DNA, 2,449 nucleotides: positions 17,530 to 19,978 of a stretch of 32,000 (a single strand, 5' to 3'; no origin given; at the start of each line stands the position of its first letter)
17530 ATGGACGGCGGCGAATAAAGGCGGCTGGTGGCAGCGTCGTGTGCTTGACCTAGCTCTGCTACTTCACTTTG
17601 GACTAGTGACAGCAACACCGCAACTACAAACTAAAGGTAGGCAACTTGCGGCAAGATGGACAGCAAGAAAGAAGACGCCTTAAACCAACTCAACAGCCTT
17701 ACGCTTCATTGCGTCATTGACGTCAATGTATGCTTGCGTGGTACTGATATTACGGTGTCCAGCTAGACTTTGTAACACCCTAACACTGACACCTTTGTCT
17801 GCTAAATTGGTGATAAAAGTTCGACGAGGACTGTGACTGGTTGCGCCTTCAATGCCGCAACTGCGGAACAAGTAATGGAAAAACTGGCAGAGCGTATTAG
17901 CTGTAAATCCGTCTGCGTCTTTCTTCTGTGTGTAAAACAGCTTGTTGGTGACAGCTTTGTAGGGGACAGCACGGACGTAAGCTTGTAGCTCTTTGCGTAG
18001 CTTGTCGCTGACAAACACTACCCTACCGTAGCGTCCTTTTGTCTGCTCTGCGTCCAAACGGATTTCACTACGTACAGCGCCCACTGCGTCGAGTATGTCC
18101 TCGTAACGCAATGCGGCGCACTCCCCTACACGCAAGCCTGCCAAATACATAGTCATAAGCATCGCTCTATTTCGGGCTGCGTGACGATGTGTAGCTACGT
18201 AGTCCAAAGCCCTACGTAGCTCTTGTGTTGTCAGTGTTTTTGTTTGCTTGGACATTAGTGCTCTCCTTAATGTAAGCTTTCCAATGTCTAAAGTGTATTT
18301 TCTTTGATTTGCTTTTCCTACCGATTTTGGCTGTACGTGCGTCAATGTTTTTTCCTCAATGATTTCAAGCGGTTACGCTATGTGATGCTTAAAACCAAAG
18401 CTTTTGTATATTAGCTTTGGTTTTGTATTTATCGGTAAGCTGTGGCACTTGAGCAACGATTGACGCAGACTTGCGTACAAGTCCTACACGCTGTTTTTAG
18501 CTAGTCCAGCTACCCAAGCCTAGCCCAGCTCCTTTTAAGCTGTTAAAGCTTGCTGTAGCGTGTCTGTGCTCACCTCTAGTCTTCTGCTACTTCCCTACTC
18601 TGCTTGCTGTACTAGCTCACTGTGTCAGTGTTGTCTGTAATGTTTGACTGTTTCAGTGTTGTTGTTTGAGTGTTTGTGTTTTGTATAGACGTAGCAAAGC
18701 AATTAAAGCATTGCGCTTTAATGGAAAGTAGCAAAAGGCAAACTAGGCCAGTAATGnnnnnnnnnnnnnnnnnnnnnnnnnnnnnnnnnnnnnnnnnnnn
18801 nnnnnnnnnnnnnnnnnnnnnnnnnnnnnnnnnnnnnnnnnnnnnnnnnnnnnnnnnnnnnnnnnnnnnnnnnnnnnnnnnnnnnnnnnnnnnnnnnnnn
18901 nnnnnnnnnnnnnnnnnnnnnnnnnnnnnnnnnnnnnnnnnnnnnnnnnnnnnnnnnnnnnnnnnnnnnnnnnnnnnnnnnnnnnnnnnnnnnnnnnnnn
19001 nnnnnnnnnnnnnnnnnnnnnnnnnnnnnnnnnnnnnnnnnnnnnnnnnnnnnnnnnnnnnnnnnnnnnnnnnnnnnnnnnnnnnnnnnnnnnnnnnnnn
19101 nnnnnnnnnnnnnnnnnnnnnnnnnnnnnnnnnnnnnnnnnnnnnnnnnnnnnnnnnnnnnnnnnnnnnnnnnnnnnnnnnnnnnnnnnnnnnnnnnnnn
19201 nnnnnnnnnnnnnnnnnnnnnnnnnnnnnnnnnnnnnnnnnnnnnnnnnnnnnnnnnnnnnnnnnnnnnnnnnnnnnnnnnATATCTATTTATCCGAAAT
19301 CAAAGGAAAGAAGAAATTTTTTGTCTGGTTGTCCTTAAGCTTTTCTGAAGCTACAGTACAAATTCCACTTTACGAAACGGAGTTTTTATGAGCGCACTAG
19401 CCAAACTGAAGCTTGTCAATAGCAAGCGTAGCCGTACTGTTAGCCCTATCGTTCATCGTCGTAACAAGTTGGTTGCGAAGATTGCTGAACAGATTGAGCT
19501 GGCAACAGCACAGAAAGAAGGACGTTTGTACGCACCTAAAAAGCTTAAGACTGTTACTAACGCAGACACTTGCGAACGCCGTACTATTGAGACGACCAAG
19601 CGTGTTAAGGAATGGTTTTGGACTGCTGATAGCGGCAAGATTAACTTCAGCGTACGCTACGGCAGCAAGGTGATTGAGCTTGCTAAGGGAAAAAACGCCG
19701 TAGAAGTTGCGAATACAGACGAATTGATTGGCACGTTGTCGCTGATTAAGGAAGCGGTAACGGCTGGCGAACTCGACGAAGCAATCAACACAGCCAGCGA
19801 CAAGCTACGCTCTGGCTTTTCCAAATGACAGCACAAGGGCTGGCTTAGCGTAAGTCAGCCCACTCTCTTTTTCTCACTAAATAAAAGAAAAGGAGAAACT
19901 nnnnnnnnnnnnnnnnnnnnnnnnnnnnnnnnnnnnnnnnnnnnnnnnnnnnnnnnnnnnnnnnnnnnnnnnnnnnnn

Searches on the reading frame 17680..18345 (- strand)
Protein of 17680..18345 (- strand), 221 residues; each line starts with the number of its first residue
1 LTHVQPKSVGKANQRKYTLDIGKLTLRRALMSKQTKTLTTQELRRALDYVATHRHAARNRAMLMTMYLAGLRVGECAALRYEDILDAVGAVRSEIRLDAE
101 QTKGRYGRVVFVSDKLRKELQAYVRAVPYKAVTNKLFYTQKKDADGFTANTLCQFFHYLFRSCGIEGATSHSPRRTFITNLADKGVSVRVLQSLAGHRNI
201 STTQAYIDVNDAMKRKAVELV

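Call 3: search_protein_families(library=pfam, proteins=[window:17680-18345:-], max_evalue=0.01)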
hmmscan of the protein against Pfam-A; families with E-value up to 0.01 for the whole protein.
window:17680-18345:- (221 aa): 1 family
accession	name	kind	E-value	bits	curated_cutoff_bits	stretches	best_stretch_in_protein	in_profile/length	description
PF00589.27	Phage_integrase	-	7.9e-28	97.8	27.1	1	37-211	2-170/172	Phage integrase family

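Call 4: search_protein_families(library=ncbifam, proteins=[window:17680-18345:-], max_evalue=0.01)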
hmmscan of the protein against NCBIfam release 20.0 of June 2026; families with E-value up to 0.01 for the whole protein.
window:17680-18345:- (221 aa): 11 families
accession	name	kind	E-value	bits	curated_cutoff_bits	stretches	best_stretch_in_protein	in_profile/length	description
NF040815.2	recomb_XerA_Arch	equivalog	4.7e-27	95.2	220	1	32-213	91-258/263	site-specific tyrosine recombinase/integron integrase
TIGR02225.1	recomb_XerD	equivalog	1.2e-23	83.9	329.6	1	31-212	97-277/290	site-specific tyrosine recombinase XerD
TIGR02224.1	recomb_XerC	equivalog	6.9e-23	81.4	335.15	1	36-214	105-282/295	tyrosine recombinase XerC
NF001399.0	PRK00283.1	subfamily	4.3e-22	78.7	279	1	32-214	108-288/300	tyrosine recombinase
NF002331.0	PRK01287.1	subfamily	6.3e-16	58.3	371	1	35-210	139-313/365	site-specific tyrosine recombinase XerC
TIGR02249.1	integrase_gron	subfamily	2.4e-13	50.1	265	2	161-212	251-303/315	integron integrase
NF003462.0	PRK05084.1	equivalog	1.1e-10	40.8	267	1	53-219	191-354/360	tyrosine recombinase XerS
NF007370.0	PRK09870.1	subfamily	1.8e-09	37.5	221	1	33-210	8-180/200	tyrosine-type DNA invertase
NF007371.0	PRK09871.1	subfamily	1.7e-06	27.7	222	1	35-212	4-177/198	tyrosine-type DNA invertase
NF011946.0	PRK15417.1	equivalog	1.1e-05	24.8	435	1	161-210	266-316/337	integron integrase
NF040693.1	recomb_GmtY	equivalog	3.8e-05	23.1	340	0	166-212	389-435/441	gamma-mobile-trio recombinase GmtY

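Call 5: search_protein_families(library=padloc, proteins=[window:17680-18345:-], max_evalue=0.01)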
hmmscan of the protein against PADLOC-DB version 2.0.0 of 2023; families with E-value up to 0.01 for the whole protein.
window:17680-18345:- (221 aa): 0 families

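Call 80: search_protein_families(library=phrogs, proteins=[window:17680-18345:-], max_evalue=0.001)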
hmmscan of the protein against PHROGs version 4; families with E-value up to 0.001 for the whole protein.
window:17680-18345:- (221 aa): 5 families
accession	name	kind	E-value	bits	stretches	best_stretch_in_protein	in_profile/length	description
phrog_216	-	integration and excision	1.3e-40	140.3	1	24-220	42-235/301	integrase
phrog_1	-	integration and excision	7.8e-30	105.7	1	33-219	266-445/611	integrase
phrog_7685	-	integration and excision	2e-05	25.2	1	130-220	145-234/240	integrase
phrog_23271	-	unknown function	2.3e-05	25.3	1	169-213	10-54/67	-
phrog_7269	-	integration and excision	0.00014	22.7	1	153-218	14-78/89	integrase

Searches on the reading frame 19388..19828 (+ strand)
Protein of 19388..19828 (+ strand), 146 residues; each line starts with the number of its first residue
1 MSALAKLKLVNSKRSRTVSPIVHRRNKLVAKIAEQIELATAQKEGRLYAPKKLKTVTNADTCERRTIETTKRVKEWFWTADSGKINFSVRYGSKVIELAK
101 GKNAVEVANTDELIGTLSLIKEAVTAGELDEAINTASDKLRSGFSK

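Call 3: search_protein_families(library=pfam, proteins=[window:19388-19828:+], max_evalue=0.01)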
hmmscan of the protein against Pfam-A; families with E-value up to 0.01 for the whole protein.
window:19388-19828:+ (146 aa): 1 family
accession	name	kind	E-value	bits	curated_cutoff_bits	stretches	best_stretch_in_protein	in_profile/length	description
PF20346.3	DUF6641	-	7.1e-15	55.7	27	1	6-130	21-140/143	Family of unknown function (DUF6641)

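Call 4: search_protein_families(library=ncbifam, proteins=[window:19388-19828:+], max_evalue=0.01)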
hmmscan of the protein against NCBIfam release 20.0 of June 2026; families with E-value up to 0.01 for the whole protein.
window:19388-19828:+ (146 aa): 0 families

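Call 5: search_protein_families(library=padloc, proteins=[window:19388-19828:+], max_evalue=0.01)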
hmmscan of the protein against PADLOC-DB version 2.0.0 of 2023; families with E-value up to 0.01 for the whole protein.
window:19388-19828:+ (146 aa): 0 families

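Call 80: search_protein_families(library=phrogs, proteins=[window:19388-19828:+], max_evalue=0.001)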
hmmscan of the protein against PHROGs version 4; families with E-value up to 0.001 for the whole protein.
window:19388-19828:+ (146 aa): 1 family
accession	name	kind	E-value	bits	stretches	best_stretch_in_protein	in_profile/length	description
phrog_31551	-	unknown function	5.7e-26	92.4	1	1-137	9-146/155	-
